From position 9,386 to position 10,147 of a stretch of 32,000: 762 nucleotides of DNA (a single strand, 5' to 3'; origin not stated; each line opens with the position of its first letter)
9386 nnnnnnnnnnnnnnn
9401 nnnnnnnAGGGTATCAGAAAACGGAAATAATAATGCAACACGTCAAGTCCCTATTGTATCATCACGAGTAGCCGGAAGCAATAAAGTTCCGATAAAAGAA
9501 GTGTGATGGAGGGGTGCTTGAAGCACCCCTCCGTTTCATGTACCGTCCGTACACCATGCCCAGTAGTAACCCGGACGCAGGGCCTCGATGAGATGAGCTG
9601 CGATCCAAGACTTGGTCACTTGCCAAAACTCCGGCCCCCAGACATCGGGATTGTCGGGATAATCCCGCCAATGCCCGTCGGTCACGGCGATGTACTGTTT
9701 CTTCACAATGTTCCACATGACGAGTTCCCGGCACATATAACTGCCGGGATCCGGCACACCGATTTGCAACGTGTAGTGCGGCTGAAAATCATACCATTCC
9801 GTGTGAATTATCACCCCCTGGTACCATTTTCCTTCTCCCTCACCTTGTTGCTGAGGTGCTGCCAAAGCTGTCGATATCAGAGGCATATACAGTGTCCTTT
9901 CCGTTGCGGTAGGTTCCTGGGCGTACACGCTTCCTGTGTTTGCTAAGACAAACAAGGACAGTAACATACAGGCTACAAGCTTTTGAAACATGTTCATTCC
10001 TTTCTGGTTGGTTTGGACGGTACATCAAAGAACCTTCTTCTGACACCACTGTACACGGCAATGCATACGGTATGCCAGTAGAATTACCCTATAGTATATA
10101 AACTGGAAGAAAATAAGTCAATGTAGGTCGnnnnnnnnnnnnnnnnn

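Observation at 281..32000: Operon-first genes carry -10 or extended -10 boxes 6-8 nt from the ATG and lack Shine-Dalgarno motifs: predicted pervasive leaderless expression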

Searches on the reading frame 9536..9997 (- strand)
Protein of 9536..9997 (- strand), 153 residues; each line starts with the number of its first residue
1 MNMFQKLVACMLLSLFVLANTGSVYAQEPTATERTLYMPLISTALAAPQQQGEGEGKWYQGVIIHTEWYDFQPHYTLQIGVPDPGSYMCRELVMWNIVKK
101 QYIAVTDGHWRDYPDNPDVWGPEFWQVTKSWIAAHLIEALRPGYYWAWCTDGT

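Call 8: search_protein_families(library=pfam, proteins=[window:9536-9997:-])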
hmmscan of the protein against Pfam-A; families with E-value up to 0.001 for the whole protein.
window:9536-9997:- (153 aa): 0 families

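Call 69: search_protein_families(library=ncbifam, proteins=[window:9536-9997:-], max_evalue=0.01)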
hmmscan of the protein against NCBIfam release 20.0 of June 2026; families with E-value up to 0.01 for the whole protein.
window:9536-9997:- (153 aa): 0 families

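Call 70: find_homologous_proteins(query=window:9536-9997:-)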
Query window:9536-9997:- (153 aa): 2 proteins with E <= 0.001 among 12 candidates.
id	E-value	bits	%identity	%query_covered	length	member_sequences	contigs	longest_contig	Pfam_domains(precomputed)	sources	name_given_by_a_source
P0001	6.1e-97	340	100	93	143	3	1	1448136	-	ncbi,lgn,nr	ncbi:hypothetical protein IPM65_06265 [Candidatus Roizmanbacteria bacterium]|nr:MAG: hypothetical pr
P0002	4.5e-68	246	65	99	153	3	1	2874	-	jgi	-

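Call 71: find_encoding_contigs(protein=P0001, flank=10000, max_places=3)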
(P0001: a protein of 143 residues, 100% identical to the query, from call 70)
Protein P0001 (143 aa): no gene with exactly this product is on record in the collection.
